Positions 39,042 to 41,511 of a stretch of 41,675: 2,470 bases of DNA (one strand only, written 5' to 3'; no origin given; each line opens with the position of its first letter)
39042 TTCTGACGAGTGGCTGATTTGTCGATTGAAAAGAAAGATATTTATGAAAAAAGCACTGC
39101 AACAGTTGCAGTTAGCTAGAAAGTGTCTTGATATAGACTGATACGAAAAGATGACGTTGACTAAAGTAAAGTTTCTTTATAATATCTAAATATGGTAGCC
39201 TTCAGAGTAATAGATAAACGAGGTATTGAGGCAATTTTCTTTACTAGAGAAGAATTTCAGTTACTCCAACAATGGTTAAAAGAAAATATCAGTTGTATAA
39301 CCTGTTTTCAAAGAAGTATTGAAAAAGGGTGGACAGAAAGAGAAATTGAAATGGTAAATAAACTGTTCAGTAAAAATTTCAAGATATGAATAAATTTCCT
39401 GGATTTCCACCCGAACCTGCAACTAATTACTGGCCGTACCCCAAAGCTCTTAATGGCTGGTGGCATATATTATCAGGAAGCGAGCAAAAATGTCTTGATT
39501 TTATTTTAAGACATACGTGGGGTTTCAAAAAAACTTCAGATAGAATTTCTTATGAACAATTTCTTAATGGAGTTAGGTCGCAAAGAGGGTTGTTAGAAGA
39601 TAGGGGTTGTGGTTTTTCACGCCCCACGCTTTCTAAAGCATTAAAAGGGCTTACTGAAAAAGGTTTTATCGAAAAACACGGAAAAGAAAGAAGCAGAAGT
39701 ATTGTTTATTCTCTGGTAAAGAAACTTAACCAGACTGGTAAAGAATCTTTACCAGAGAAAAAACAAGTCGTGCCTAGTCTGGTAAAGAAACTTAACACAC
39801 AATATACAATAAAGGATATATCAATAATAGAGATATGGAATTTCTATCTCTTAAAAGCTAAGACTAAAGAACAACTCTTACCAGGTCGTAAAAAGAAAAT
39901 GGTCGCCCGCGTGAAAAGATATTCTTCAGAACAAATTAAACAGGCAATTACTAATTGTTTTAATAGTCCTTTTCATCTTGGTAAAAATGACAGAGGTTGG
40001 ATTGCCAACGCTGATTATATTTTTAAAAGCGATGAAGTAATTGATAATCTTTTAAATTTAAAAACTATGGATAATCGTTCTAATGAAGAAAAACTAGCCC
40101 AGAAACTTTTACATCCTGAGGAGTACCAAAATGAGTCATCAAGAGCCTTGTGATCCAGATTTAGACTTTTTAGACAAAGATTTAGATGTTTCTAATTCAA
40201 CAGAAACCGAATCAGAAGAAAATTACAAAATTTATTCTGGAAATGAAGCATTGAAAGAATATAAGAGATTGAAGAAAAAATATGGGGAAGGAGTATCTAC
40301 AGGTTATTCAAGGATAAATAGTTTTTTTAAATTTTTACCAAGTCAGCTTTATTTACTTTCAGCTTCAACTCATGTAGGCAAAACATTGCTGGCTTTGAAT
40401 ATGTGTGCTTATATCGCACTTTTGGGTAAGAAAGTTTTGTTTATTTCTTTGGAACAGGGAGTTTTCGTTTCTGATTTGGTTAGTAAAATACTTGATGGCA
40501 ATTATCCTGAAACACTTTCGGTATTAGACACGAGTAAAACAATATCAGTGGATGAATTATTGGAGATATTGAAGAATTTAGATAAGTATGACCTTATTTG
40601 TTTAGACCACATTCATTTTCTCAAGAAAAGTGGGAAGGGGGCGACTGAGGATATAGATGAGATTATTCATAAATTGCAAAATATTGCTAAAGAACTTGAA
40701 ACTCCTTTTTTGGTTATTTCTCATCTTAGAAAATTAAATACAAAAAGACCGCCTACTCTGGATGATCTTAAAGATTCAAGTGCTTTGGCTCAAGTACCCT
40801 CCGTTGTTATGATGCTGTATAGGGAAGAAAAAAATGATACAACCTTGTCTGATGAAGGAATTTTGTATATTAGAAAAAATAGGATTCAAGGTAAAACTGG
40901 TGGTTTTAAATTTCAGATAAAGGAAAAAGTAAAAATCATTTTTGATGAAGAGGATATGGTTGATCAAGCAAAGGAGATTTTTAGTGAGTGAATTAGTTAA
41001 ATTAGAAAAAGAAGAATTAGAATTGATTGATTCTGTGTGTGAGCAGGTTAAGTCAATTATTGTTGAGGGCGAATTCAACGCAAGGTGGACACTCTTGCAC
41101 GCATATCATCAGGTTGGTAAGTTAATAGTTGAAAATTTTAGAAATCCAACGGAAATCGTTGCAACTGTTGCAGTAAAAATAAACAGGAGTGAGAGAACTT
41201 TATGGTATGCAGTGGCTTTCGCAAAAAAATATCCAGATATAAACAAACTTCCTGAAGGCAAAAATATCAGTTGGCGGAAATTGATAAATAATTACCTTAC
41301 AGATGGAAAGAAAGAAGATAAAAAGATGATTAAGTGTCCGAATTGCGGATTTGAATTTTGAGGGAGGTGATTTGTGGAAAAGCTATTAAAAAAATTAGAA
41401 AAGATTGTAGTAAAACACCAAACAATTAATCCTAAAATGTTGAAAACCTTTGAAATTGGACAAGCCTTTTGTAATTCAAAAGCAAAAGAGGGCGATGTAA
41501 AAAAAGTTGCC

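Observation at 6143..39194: Genome-wide (G)TGnTATAAT element 5-8 nt upstream of ATGs lacking SD: a leaderless-mRNA expression system for late genes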

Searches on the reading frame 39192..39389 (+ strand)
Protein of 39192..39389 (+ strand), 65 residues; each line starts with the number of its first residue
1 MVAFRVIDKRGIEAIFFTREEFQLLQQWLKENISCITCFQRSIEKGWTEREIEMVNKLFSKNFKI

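Call 17: search_protein_families(library=pfam, proteins=[window:39192-39389:+], max_evalue=0.01)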
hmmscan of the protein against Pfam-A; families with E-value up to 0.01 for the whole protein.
window:39192-39389:+ (65 aa): 1 family
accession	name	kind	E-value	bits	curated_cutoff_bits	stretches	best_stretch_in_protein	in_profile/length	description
PF01239.28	PPTA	-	0.006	16.7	29.5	0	19-39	2-22/32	Protein prenyltransferase alpha subunit repeat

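Call 74: search_protein_families(library=phrogs, proteins=[window:39192-39389:+], max_evalue=0.01)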
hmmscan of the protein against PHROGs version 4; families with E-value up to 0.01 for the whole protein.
window:39192-39389:+ (65 aa): 0 families

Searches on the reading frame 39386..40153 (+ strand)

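Call 17: search_protein_families(library=pfam, proteins=[window:39386-40153:+], max_evalue=0.01)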
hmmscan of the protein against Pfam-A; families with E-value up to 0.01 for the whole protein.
window:39386-40153:+ (255 aa): 3 families
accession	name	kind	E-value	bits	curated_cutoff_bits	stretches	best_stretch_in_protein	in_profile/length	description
PF04492.19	Phage_rep_O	-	2.1e-07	31.8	28.7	1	29-108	25-92/95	Bacteriophage replication protein O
PF12802.13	MarR_2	-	0.0064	17.1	27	0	75-98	30-53/61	MarR family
PF25213.1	HVO_A0261_N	-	0.0088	16.4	35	0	70-101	30-60/86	HVO_A0261 N-terminal domain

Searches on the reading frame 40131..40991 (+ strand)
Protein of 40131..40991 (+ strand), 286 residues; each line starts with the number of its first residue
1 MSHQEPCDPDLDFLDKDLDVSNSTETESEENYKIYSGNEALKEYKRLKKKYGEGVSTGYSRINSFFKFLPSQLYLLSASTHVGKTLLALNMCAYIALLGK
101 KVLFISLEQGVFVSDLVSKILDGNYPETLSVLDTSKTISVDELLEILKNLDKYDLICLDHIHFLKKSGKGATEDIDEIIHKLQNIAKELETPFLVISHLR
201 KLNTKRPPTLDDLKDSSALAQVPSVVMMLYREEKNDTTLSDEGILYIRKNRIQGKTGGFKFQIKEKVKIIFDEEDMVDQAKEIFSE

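Call 17: search_protein_families(library=pfam, proteins=[window:40131-40991:+], max_evalue=0.01)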
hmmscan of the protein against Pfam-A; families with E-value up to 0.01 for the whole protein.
window:40131-40991:+ (286 aa): 4 families
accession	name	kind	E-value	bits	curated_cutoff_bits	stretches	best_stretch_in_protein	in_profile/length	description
PF03796.21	DnaB_C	-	4.4e-27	95.5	27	2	131-267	105-250/255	DnaB-like helicase C terminal domain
PF13481.12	AAA_25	-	2.9e-10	40.5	27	1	71-202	33-193/195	AAA domain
PF01656.29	CbiA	-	5.7e-05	23.5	25.4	1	77-199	5-83/125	CobQ/CobB/MinD/ParA nucleotide binding domain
PF00004.35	AAA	-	0.0083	17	21.2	0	75-196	2-105/131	ATPase family associated with various cellular activities (AAA)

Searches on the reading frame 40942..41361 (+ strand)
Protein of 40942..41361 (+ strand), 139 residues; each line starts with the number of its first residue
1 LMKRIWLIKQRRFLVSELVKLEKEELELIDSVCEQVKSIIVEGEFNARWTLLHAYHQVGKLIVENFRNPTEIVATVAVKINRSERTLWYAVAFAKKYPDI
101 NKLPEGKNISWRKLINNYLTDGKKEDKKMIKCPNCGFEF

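Call 17: search_protein_families(library=pfam, proteins=[window:40942-41361:+], max_evalue=0.01)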
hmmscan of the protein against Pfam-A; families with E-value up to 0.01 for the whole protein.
window:40942-41361:+ (139 aa): 1 family
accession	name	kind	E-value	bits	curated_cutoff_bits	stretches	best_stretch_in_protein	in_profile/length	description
PF25325.1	EF-hand_EFHB_C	-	0.0094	16.1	27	0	25-68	24-67/75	EFHB C-terminal EF-hand domain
